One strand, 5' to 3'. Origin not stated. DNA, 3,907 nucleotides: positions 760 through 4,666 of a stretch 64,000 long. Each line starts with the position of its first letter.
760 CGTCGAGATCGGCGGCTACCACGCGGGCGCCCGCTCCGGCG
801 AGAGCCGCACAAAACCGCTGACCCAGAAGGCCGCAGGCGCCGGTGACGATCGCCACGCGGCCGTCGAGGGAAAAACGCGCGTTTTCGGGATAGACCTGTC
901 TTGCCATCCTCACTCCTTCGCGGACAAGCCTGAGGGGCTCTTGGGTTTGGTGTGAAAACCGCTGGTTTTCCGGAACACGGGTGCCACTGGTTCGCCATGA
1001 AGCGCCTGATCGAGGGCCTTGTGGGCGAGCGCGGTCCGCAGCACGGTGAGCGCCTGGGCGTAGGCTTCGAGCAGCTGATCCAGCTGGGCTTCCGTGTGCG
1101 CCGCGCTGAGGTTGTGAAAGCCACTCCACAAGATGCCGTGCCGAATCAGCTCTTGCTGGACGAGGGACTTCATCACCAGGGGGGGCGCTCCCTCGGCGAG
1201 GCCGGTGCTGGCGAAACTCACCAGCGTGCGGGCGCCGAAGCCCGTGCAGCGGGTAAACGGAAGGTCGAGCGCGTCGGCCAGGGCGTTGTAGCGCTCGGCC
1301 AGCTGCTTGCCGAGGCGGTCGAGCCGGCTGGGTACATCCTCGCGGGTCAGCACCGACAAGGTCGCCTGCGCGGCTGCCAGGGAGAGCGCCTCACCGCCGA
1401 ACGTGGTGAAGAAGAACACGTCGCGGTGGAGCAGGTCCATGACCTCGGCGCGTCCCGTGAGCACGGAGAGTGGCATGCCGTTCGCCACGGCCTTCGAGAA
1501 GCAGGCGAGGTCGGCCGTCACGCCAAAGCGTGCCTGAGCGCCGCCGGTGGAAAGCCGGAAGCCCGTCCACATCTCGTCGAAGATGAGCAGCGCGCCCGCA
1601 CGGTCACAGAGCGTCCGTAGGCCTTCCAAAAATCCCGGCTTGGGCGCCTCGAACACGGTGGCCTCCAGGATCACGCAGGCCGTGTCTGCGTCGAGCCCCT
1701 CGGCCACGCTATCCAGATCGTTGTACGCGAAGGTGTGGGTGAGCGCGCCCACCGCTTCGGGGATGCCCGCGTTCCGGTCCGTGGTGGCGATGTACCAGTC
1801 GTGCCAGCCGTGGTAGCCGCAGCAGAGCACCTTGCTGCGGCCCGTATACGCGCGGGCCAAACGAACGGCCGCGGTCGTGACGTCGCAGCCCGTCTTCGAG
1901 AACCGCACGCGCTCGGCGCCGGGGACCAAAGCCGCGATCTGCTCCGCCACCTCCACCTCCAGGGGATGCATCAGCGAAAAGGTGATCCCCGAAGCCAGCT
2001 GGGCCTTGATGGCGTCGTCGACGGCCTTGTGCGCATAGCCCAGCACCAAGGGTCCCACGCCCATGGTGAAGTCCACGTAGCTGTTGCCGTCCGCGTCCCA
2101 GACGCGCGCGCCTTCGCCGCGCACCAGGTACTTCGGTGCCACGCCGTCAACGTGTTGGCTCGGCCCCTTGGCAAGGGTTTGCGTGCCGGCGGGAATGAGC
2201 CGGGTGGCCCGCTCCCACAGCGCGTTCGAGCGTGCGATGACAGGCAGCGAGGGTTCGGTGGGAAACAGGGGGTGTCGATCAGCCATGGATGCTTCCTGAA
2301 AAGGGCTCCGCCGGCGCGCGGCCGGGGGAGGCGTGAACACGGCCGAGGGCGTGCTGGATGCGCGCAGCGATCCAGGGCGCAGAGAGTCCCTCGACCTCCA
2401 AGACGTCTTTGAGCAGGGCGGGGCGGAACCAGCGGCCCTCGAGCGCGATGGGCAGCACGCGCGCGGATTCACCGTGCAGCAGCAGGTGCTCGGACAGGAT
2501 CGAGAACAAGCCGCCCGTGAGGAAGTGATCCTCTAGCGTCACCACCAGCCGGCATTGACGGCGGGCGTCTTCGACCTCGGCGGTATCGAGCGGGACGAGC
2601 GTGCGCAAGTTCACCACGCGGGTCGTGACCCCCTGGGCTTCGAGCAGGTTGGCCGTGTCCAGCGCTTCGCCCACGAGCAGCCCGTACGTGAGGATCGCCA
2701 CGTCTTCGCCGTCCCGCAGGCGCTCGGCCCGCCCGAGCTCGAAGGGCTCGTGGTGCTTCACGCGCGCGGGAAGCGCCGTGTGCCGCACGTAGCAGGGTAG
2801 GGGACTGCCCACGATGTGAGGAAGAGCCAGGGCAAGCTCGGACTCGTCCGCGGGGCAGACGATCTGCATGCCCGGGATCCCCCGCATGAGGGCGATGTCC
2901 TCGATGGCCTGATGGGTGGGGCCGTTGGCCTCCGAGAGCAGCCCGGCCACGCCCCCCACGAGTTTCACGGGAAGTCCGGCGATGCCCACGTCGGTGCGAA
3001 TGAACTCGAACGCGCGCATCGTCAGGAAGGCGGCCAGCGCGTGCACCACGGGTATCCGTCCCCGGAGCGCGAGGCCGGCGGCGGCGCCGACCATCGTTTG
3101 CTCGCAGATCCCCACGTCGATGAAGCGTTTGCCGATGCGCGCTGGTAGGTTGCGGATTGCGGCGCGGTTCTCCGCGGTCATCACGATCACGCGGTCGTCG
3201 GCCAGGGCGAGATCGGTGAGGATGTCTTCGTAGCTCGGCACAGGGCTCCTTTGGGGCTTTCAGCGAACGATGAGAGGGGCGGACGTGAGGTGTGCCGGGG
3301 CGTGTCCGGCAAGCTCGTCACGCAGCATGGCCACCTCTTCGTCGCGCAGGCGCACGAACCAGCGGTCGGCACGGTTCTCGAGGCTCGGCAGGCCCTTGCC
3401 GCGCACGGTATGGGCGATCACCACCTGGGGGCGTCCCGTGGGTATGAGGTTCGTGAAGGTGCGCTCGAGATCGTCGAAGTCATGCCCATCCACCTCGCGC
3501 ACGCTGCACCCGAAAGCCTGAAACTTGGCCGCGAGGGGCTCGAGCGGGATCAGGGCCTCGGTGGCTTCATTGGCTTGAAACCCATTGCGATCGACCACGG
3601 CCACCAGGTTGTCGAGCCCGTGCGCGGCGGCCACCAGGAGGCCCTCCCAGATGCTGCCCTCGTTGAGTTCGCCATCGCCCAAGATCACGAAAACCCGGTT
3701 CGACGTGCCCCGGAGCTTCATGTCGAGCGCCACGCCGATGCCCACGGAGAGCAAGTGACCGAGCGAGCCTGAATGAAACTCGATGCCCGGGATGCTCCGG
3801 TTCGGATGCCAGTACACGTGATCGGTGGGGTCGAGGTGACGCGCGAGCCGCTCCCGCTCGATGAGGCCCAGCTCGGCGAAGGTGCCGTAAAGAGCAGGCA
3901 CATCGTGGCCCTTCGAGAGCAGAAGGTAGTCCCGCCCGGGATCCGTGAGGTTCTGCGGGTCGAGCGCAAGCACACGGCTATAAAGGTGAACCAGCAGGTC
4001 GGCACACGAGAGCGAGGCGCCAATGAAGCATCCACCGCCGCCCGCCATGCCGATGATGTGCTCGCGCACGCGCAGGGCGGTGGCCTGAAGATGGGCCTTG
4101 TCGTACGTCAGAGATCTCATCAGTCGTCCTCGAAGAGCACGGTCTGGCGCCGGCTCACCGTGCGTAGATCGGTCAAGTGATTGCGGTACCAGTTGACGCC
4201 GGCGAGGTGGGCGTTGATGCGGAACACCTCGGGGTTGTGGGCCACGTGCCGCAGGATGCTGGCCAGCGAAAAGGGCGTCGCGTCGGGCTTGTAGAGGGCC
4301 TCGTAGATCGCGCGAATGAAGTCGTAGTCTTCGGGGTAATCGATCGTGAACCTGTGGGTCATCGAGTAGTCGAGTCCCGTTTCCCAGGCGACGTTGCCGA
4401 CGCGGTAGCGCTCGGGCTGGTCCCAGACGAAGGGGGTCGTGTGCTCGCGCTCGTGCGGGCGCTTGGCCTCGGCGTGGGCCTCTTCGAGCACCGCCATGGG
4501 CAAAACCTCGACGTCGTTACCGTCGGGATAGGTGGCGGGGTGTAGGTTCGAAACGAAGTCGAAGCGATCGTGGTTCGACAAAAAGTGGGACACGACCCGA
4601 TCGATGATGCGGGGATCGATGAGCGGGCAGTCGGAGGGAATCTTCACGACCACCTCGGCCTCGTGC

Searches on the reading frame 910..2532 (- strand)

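Call 23: search_protein_families(library=pfam, proteins=[window:910-2532:-], max_evalue=0.0001)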
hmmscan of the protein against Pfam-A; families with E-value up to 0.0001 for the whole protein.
window:910-2532:- (540 aa): 1 family
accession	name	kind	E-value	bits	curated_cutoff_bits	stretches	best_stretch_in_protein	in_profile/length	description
PF00202.27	Aminotran_3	-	2.2e-49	168.7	30.5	1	135-422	12-333/403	Aminotransferase class-III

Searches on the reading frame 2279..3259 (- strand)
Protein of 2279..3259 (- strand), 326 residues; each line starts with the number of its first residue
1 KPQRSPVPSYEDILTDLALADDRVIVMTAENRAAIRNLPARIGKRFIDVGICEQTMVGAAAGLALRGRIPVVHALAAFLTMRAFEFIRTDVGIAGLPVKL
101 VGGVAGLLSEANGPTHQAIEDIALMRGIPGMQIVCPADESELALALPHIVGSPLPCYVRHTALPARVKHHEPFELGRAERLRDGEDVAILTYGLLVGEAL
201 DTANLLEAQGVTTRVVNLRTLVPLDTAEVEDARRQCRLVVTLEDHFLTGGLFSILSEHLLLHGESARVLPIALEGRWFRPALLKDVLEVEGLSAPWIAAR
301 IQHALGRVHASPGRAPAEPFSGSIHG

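Call 23: search_protein_families(library=pfam, proteins=[window:2279-3259:-], max_evalue=0.0001)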
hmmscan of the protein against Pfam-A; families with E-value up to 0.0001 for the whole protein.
window:2279-3259:- (326 aa): 2 families
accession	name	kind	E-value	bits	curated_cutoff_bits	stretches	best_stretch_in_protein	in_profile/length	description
PF02779.29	Transket_pyr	-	2.2e-28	99.5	27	1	11-159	10-166/174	Transketolase, pyrimidine binding domain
PF02780.25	Transketolase_C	-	4e-20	72.4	25.9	1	176-287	1-114/124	Transketolase, C-terminal domain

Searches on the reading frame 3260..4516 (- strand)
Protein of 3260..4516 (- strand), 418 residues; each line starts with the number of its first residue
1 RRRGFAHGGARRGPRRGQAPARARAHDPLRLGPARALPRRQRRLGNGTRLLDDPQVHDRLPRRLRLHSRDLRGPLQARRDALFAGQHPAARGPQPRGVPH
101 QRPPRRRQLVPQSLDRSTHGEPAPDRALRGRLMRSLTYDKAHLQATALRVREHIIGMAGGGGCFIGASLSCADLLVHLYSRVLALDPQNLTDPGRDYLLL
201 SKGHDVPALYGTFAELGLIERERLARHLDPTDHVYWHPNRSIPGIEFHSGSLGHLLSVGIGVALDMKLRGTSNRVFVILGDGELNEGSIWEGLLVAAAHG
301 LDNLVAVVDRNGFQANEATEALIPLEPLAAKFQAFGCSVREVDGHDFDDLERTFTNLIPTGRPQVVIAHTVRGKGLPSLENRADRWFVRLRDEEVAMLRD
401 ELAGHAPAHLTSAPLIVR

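Call 23: search_protein_families(library=pfam, proteins=[window:3260-4516:-], max_evalue=0.0001)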
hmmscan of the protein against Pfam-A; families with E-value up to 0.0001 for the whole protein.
window:3260-4516:- (418 aa): 4 families
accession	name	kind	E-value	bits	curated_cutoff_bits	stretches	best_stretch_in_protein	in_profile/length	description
PF00456.26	Transketolase_N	-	1.4e-24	87.1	22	1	165-405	25-277/334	Transketolase, thiamine diphosphate binding domain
PF13292.11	DXP_synthase_N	-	3.5e-08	33.5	21.2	0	249-317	110-177/274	1-deoxy-D-xylulose-5-phosphate synthase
PF00676.26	E1_dh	-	1.3e-06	28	22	1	249-347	100-197/300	Dehydrogenase E1 component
PF09364.15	XFP_N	-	1.1e-05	24.9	23.7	1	237-358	127-248/364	XFP N-terminal domain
